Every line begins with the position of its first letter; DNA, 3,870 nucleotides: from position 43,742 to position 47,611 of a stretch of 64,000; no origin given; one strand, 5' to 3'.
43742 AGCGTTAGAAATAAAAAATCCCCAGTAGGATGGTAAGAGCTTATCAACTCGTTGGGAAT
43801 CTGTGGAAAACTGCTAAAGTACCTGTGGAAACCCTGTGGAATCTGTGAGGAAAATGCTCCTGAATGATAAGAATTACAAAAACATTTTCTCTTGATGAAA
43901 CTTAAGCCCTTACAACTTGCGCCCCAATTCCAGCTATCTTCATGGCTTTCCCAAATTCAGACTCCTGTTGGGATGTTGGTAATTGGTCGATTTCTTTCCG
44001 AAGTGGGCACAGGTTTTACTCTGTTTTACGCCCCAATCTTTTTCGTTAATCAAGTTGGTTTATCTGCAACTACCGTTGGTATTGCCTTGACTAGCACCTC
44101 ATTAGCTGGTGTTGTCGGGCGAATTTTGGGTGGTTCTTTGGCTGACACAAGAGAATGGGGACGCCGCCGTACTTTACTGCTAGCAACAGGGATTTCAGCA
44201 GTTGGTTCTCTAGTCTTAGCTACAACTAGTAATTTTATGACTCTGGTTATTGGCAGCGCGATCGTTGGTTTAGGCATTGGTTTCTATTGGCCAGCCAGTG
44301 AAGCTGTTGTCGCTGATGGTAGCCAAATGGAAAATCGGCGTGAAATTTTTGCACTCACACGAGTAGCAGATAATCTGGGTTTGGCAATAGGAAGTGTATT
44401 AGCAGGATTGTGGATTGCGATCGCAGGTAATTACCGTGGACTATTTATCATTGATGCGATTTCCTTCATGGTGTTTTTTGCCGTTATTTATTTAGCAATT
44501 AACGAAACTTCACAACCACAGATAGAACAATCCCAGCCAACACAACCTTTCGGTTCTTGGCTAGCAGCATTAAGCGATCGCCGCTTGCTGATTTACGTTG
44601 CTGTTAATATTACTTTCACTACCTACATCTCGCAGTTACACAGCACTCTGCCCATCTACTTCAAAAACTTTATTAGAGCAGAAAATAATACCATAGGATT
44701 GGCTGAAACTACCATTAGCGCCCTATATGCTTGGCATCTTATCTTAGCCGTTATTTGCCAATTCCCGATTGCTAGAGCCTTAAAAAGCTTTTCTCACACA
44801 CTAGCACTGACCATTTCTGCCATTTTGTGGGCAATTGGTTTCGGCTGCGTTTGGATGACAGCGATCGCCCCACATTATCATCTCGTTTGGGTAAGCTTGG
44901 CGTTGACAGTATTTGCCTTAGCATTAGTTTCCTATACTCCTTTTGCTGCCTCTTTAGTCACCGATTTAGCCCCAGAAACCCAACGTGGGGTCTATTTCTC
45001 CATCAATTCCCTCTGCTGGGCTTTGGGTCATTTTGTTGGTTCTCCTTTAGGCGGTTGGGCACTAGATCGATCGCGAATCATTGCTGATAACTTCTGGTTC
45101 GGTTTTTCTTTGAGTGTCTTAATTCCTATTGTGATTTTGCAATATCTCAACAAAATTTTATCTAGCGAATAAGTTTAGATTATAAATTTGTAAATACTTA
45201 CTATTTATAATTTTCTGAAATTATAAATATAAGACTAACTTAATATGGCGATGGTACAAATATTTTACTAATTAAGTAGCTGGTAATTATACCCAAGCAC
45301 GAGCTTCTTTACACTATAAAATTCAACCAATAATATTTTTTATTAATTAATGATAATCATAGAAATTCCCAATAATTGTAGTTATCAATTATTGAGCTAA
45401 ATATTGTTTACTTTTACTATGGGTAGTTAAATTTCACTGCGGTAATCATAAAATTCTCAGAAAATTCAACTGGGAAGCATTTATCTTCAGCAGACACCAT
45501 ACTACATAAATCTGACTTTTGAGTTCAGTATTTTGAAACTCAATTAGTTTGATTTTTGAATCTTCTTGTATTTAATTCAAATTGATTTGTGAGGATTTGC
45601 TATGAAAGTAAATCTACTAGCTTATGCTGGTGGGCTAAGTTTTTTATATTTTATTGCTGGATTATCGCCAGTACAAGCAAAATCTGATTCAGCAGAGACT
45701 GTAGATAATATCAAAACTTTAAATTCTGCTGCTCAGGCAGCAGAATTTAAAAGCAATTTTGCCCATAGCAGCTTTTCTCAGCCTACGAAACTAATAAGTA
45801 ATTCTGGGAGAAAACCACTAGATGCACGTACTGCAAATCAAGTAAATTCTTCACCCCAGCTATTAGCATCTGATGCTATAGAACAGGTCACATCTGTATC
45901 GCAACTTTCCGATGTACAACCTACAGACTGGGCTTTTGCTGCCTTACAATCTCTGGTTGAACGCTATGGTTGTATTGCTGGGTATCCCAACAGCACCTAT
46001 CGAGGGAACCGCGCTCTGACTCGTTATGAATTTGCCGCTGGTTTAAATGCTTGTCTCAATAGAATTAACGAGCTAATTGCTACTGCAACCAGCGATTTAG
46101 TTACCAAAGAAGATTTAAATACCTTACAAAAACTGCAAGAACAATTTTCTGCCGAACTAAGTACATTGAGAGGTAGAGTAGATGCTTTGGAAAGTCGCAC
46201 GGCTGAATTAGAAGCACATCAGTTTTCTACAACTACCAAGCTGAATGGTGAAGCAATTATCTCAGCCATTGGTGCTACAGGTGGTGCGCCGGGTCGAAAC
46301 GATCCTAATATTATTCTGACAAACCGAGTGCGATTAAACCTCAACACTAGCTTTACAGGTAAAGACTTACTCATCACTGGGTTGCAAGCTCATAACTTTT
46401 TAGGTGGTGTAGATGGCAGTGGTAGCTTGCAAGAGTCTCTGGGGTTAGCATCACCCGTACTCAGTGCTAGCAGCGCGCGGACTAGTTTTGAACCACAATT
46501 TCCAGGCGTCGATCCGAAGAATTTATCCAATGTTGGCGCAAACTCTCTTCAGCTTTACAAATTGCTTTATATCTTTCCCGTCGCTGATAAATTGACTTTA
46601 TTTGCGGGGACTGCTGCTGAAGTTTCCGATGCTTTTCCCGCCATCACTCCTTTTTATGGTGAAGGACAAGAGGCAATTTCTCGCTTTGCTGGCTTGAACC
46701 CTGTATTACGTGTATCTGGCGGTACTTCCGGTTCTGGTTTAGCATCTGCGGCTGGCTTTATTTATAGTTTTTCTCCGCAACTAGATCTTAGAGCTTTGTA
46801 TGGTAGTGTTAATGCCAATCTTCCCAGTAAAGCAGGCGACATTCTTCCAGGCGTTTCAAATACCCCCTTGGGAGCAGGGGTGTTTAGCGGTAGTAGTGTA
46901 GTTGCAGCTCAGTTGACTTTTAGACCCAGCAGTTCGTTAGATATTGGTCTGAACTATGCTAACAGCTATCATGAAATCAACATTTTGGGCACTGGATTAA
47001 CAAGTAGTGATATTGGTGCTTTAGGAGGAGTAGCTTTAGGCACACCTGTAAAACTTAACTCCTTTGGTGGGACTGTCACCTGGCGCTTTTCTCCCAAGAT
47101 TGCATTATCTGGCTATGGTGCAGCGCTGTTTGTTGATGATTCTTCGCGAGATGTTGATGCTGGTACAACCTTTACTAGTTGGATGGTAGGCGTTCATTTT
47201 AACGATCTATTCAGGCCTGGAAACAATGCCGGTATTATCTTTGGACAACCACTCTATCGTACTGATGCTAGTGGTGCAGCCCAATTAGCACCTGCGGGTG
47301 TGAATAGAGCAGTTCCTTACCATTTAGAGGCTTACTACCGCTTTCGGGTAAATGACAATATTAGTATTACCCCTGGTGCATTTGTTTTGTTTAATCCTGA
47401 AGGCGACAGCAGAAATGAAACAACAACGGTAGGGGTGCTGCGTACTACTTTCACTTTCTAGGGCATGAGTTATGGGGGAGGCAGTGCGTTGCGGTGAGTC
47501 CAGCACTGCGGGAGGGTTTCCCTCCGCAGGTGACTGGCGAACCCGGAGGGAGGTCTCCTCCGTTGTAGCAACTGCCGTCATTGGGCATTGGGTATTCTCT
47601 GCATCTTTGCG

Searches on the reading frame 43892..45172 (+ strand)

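Call 82: search_protein_families(library=pfam, proteins=[window:43892-45172:+], max_evalue=0.0001)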
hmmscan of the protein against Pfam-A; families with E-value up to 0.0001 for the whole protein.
window:43892-45172:+ (426 aa): 2 families
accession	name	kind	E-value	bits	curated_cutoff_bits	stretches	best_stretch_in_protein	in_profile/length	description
PF07690.21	MFS_1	-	1.8e-41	142.6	33.4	2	29-256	1-228/347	Major Facilitator Superfamily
PF05977.19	MFS_3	-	2.8e-06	26.5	27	1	49-220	34-207/524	Transmembrane secretion effector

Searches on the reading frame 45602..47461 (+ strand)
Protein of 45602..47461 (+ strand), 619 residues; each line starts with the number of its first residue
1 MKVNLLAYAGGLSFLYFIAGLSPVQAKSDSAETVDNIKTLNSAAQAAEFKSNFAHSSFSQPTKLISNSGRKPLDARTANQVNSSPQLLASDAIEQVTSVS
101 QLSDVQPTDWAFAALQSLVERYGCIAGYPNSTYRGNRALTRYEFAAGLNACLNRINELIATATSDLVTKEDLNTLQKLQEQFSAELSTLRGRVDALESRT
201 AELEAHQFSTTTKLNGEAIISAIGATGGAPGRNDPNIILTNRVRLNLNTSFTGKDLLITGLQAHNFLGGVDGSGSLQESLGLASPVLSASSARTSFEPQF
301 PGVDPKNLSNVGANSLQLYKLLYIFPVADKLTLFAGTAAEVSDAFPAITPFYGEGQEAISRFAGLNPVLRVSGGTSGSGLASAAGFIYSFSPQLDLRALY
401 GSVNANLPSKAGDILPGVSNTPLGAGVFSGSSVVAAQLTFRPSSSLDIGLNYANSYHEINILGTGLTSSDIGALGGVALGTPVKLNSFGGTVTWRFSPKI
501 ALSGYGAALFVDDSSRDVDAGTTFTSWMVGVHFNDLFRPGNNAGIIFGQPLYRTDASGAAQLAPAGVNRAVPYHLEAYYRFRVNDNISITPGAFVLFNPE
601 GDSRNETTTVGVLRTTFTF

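Call 82: search_protein_families(library=pfam, proteins=[window:45602-47461:+], max_evalue=0.0001)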
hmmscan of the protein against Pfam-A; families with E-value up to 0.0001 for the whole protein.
window:45602-47461:+ (619 aa): 2 families
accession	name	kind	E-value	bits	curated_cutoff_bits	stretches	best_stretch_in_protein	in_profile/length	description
PF04966.18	OprB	-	8.9e-36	124.5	22.9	1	169-619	1-372/372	Carbohydrate-selective porin, OprB family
PF00395.25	SLH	-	1.9e-06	28.2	20.8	1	103-145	3-44/44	S-layer homology domain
